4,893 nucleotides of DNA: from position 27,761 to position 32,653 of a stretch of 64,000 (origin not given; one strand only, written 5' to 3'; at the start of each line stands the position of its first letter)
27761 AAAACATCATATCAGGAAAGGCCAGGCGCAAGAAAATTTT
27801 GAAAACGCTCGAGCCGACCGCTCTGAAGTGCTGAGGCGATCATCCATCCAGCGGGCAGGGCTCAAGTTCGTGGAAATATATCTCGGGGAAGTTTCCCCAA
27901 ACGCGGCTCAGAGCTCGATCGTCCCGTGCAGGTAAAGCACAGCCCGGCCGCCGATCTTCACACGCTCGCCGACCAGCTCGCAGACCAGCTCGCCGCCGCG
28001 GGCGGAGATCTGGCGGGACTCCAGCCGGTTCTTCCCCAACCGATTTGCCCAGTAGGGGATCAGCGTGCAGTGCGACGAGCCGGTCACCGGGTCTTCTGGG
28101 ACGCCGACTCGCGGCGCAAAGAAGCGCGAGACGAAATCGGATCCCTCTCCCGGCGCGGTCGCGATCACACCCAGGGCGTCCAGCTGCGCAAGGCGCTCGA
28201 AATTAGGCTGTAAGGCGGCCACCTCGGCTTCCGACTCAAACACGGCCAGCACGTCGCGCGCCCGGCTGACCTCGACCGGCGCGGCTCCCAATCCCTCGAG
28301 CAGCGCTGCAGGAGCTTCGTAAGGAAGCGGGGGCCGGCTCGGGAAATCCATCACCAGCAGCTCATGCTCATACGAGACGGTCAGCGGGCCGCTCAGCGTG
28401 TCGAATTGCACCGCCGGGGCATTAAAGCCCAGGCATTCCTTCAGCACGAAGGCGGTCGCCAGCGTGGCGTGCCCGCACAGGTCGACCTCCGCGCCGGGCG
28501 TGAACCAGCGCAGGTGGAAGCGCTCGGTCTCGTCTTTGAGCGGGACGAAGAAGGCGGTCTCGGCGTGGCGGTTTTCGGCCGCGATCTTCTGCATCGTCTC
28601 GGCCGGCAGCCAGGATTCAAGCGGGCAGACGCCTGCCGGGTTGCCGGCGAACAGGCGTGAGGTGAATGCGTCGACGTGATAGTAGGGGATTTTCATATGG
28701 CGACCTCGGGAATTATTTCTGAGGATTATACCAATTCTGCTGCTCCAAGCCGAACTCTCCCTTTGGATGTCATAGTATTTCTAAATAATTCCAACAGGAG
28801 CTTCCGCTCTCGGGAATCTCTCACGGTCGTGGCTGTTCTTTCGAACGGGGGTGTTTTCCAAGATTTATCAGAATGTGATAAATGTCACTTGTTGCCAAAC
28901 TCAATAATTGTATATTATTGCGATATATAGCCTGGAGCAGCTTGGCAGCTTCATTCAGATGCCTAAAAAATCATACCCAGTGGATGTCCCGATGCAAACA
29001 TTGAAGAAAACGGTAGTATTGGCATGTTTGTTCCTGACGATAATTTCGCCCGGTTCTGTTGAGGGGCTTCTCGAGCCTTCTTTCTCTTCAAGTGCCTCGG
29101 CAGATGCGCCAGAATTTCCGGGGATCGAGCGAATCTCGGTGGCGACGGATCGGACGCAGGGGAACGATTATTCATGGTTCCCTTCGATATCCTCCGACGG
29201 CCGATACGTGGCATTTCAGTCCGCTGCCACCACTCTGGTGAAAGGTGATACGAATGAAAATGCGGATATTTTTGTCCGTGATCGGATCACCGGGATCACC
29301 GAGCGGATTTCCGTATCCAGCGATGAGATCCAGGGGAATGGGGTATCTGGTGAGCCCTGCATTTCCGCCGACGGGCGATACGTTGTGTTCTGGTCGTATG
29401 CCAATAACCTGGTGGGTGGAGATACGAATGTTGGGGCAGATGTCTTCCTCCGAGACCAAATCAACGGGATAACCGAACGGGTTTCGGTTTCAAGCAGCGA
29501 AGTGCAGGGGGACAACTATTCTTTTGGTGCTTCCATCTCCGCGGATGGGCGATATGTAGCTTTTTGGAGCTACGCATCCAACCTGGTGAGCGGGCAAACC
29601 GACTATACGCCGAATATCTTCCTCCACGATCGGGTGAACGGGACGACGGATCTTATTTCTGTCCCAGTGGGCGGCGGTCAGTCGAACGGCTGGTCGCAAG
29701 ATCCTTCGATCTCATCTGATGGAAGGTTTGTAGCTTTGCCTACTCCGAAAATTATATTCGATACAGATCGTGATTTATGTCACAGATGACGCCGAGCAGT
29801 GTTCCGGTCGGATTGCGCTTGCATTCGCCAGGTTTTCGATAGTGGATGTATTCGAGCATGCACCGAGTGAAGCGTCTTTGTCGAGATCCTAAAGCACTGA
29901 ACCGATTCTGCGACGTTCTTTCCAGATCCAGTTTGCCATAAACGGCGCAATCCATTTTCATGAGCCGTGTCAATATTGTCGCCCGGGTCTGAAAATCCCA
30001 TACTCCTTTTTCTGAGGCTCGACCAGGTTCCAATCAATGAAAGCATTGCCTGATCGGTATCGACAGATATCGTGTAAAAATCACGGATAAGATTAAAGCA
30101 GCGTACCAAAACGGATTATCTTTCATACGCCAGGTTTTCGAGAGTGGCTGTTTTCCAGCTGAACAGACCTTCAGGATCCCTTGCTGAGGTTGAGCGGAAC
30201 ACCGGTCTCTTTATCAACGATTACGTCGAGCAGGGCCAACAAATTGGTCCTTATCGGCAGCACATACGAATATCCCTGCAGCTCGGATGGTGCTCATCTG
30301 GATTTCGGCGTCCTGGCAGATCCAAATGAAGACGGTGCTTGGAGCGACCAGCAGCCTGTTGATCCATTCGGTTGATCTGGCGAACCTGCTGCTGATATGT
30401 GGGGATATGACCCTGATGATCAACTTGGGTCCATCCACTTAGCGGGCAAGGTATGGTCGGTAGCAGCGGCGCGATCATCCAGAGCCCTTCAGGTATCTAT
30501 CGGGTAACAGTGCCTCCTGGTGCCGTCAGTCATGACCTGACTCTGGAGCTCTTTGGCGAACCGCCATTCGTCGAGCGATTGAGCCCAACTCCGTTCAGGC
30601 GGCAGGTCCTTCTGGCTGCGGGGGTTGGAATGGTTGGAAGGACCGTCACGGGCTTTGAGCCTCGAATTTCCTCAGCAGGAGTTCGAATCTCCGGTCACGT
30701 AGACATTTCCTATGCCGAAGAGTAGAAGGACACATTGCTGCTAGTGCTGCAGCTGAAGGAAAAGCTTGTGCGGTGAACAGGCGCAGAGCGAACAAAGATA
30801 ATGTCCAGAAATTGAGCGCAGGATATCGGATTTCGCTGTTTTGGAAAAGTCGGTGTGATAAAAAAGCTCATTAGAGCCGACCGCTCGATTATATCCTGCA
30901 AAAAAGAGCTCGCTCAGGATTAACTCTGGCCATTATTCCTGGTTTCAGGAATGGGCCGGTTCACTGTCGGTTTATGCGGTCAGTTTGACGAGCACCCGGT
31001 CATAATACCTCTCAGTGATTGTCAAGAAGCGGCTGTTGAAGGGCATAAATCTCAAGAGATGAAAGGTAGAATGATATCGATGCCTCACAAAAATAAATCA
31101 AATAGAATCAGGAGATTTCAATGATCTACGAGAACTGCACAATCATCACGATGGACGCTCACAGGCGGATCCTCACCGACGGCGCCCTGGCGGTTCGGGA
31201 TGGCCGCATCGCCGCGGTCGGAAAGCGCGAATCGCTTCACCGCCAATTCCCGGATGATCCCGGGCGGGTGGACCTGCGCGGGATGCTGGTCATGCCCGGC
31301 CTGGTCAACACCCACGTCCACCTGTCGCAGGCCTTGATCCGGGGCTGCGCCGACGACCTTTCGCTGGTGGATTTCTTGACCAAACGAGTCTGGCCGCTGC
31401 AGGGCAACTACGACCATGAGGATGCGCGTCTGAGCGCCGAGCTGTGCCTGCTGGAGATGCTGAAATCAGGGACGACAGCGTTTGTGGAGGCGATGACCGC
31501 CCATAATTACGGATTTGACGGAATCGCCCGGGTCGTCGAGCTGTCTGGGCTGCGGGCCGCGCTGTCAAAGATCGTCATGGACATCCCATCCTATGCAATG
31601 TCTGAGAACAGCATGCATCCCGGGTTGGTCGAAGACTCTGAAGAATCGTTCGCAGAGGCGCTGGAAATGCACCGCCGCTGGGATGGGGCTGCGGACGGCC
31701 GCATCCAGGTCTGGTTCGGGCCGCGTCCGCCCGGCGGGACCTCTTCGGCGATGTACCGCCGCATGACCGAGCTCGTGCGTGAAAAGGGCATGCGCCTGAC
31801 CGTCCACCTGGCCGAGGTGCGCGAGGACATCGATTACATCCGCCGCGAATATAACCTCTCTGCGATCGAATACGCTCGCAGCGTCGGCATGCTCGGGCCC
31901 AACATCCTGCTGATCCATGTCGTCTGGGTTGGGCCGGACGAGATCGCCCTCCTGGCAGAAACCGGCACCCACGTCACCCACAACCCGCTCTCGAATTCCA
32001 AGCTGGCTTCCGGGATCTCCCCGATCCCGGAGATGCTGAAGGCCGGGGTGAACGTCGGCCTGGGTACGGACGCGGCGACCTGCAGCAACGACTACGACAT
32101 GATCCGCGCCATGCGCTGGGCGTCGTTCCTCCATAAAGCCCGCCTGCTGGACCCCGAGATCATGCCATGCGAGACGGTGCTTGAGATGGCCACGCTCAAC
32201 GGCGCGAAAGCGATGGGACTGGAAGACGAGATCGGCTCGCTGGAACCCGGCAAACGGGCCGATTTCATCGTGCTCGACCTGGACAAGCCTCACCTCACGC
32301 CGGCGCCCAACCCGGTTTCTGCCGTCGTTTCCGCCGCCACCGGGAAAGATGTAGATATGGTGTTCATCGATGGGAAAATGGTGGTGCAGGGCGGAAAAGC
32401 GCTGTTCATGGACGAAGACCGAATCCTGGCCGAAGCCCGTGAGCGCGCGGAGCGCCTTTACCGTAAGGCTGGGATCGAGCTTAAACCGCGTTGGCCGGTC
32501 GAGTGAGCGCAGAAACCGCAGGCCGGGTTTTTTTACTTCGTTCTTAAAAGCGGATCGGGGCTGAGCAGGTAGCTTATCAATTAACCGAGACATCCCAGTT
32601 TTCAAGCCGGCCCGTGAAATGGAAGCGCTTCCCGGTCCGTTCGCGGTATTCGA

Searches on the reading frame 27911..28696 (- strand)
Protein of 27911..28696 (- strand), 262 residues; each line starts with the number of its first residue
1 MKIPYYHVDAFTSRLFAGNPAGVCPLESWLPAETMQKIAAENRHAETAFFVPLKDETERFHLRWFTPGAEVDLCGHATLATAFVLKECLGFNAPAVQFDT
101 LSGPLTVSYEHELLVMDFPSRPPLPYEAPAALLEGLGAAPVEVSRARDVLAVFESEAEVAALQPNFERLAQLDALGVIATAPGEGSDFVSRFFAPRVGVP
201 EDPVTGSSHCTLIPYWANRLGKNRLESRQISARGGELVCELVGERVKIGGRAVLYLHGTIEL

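Call 92: search_protein_families(library=pfam, proteins=[window:27911-28696:-], max_evalue=0.00001)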
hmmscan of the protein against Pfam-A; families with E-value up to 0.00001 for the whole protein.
window:27911-28696:- (262 aa): 1 family
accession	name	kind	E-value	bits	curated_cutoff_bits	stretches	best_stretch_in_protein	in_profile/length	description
PF02567.21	PhzC-PhzF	-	8e-60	203.2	27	1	8-258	1-281/281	Phenazine biosynthesis-like protein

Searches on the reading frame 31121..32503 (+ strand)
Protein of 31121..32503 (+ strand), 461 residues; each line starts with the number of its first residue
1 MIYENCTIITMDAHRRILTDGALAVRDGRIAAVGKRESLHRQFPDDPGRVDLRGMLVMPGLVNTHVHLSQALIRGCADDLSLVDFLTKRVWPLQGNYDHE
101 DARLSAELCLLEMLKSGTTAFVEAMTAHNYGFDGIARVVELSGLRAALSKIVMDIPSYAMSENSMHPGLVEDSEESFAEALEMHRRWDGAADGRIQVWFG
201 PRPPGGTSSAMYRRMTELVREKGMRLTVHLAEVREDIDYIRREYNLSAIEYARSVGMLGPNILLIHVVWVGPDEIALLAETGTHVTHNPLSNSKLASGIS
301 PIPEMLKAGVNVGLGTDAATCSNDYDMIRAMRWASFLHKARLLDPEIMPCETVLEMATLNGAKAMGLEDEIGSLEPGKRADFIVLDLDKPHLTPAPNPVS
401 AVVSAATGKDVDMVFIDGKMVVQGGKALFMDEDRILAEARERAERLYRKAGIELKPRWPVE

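Call 92: search_protein_families(library=pfam, proteins=[window:31121-32503:+], max_evalue=0.00001)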
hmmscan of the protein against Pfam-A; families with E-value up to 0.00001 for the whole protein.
window:31121-32503:+ (461 aa): 3 families
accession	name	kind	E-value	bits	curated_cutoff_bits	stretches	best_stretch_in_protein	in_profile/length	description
PF01979.26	Amidohydro_1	-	6.4e-72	243.1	25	1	56-421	1-345/345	Amidohydrolase family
PF07969.17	Amidohydro_3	-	3.6e-27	96.4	29.7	1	212-422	264-472/472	Amidohydrolase family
PF22039.1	HUTI_composite_bact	-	3.3e-09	36.6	25.5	1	21-45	1-25/26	Imidazolonepropionase-like composite domain, bacteria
